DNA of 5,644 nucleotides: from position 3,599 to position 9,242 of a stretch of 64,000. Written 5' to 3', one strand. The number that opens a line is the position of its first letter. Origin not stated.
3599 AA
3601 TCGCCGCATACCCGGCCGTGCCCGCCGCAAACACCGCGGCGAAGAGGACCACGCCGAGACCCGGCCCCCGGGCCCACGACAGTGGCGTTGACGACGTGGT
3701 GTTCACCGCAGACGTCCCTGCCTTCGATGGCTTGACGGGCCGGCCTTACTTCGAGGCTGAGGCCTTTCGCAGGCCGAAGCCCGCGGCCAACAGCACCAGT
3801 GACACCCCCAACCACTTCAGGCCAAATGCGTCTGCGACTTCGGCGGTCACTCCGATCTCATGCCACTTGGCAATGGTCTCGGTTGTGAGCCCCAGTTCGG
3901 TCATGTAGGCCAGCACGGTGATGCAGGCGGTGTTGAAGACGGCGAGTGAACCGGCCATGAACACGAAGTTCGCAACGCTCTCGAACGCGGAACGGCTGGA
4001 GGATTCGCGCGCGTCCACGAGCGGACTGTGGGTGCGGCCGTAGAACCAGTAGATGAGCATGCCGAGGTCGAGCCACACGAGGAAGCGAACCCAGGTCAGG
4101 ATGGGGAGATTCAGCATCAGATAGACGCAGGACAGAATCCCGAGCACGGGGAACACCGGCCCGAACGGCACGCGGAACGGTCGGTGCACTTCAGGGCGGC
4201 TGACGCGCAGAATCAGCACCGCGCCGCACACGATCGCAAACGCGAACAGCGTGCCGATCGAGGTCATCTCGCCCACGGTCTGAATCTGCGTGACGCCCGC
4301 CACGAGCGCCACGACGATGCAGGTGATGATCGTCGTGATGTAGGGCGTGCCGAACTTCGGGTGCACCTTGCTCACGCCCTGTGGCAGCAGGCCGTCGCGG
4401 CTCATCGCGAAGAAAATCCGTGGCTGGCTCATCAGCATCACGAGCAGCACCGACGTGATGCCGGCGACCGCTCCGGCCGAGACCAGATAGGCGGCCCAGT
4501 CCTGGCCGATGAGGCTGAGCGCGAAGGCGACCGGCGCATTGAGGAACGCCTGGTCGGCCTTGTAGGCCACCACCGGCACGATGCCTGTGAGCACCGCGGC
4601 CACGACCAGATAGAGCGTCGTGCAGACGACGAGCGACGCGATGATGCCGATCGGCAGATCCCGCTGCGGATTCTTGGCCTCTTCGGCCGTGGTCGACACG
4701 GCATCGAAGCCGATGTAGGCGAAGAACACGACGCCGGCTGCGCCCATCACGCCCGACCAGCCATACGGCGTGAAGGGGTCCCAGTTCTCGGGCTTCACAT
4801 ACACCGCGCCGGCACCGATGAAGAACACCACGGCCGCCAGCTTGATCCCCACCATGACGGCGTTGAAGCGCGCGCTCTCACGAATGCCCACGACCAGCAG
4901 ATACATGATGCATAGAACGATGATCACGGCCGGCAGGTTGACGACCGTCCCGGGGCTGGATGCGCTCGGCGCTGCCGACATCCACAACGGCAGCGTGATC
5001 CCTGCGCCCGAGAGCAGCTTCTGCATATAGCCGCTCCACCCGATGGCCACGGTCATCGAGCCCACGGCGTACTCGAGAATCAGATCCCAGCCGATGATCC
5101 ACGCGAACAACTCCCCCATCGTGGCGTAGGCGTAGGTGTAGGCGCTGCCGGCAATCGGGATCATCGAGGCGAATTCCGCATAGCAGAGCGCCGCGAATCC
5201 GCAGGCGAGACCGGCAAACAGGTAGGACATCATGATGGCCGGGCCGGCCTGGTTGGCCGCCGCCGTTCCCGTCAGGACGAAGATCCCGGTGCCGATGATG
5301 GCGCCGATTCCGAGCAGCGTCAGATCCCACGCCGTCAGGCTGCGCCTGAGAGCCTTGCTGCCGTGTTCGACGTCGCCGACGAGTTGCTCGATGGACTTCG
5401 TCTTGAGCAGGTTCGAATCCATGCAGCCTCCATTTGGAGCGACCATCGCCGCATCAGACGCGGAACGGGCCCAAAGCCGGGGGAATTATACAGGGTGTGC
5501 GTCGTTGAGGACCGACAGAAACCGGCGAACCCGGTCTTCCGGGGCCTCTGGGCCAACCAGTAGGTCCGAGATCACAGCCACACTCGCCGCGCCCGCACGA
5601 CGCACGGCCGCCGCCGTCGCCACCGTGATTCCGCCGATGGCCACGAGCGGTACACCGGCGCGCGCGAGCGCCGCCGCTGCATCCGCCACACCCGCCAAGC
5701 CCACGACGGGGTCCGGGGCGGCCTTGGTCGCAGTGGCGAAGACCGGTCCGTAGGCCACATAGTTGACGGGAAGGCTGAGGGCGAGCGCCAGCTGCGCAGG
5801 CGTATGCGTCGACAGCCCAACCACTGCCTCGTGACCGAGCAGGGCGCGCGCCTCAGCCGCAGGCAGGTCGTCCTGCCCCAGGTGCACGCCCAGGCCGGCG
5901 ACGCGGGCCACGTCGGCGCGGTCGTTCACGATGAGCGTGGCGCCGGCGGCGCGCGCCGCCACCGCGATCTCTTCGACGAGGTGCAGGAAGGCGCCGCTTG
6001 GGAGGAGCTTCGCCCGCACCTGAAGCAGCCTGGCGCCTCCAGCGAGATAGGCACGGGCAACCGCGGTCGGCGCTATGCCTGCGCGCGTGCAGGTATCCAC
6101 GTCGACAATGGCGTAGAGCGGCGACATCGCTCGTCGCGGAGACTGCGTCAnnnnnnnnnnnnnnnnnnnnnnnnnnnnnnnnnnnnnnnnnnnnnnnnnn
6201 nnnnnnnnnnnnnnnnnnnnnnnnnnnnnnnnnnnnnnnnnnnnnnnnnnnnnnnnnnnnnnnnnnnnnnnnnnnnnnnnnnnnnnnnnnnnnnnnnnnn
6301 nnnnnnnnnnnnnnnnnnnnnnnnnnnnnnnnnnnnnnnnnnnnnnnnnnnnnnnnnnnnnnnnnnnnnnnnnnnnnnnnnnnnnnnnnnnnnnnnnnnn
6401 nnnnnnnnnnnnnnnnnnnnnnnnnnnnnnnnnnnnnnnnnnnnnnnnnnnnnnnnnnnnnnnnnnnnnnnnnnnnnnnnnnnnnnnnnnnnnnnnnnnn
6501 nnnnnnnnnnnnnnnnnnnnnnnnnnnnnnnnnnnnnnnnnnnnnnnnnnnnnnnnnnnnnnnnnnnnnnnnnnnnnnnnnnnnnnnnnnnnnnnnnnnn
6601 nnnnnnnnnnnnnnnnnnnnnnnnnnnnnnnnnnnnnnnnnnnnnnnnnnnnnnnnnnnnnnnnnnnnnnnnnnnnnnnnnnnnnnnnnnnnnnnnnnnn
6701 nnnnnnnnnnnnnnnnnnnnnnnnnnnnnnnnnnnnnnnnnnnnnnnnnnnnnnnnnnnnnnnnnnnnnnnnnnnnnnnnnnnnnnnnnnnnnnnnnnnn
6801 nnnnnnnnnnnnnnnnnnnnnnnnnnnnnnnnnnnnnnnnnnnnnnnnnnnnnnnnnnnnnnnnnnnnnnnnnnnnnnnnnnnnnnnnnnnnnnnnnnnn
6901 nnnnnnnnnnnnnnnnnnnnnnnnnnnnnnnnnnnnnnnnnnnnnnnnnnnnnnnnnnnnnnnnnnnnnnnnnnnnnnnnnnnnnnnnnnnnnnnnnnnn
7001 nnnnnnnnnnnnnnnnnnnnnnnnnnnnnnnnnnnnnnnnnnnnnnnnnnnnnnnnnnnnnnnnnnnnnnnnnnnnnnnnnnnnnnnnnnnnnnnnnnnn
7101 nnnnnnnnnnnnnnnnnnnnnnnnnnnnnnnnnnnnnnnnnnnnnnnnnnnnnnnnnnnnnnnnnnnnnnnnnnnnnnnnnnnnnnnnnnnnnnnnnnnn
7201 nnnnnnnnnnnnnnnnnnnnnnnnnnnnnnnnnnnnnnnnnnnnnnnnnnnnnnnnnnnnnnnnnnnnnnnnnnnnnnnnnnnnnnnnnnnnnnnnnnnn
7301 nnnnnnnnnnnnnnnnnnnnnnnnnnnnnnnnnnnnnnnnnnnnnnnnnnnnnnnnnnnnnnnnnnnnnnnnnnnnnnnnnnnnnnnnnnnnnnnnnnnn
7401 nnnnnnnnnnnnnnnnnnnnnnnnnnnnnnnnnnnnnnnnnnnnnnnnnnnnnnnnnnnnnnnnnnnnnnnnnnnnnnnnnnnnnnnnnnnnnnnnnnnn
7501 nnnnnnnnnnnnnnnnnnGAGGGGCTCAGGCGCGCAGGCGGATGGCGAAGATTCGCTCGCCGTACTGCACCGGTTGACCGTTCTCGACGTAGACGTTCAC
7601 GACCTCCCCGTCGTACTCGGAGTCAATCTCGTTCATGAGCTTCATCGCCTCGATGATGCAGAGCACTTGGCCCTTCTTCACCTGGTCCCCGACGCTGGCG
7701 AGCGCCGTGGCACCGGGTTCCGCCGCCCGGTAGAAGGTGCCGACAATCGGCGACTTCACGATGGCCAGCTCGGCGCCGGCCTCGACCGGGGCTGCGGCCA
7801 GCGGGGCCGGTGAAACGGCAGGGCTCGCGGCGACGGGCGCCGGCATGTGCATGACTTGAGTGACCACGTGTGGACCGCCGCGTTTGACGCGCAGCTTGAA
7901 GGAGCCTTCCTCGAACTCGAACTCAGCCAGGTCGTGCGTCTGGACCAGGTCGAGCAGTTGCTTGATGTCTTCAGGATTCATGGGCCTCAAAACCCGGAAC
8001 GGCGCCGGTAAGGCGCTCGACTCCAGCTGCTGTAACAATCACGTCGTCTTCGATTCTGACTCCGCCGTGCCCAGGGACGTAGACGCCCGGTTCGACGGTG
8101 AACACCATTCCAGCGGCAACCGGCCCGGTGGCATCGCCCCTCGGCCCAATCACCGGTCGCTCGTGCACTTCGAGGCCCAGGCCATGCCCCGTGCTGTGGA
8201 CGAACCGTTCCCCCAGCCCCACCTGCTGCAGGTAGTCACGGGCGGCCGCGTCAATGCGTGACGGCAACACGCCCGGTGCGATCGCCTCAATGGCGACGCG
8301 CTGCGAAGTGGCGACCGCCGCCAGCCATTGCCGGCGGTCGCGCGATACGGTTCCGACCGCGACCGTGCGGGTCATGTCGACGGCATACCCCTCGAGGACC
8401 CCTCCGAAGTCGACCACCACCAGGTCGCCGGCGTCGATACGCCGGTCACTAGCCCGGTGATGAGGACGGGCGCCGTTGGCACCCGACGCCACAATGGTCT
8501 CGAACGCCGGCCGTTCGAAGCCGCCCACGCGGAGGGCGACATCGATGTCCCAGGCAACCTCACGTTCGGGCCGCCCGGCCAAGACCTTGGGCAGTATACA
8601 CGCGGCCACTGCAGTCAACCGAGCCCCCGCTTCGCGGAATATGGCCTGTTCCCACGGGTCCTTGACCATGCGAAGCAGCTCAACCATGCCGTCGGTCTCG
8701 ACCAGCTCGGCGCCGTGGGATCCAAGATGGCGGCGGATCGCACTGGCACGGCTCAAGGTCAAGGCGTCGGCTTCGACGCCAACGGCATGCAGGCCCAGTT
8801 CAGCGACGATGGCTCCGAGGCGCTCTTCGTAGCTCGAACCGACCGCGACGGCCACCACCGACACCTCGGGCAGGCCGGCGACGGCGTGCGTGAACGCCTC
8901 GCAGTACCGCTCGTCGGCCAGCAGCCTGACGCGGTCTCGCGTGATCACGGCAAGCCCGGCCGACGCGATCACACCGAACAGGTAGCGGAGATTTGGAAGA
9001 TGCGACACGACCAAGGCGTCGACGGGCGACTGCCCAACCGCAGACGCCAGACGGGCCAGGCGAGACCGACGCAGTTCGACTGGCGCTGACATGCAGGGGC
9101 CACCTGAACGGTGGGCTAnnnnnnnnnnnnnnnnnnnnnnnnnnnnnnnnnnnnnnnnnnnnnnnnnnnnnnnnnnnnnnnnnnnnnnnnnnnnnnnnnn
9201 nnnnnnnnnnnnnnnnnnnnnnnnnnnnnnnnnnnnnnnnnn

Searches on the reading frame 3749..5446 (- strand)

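Call 91: search_protein_families(library=pfam, proteins=[window:3749-5446:-], max_evalue=0.00001)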
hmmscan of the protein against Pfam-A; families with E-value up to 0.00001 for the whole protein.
window:3749-5446:- (566 aa): 3 families
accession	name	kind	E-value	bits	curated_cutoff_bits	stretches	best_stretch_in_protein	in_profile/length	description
PF13520.12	AA_permease_2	-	2.7e-58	198.4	27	1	37-448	1-405/427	Amino acid permease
PF00324.27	AA_permease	-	1.3e-39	136.6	24.6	1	42-445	2-418/470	Amino acid permease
PF13906.12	AA_permease_C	-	1e-15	58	27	1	424-474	1-51/51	C-terminus of AA_permease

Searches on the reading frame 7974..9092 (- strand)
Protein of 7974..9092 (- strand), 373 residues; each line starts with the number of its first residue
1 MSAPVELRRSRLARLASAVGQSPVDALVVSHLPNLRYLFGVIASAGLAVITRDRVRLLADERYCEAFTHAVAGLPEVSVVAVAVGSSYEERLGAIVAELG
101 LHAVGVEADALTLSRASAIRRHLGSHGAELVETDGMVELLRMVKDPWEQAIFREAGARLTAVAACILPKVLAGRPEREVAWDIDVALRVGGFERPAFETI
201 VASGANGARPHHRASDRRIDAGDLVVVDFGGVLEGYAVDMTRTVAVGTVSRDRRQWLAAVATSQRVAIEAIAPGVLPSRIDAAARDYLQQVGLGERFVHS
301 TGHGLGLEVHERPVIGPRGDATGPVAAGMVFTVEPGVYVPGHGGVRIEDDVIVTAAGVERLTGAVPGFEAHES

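Call 91: search_protein_families(library=pfam, proteins=[window:7974-9092:-], max_evalue=0.00001)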
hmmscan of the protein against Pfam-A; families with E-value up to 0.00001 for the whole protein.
window:7974-9092:- (373 aa): 2 families
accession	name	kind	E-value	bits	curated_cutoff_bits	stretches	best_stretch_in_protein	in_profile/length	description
PF00557.29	Peptidase_M24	-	6e-61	206.3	23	1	152-355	3-208/208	Metallopeptidase family M24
PF01321.24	Creatinase_N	-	1.8e-16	61.3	22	1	11-143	1-128/128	Creatinase/Prolidase N-terminal domain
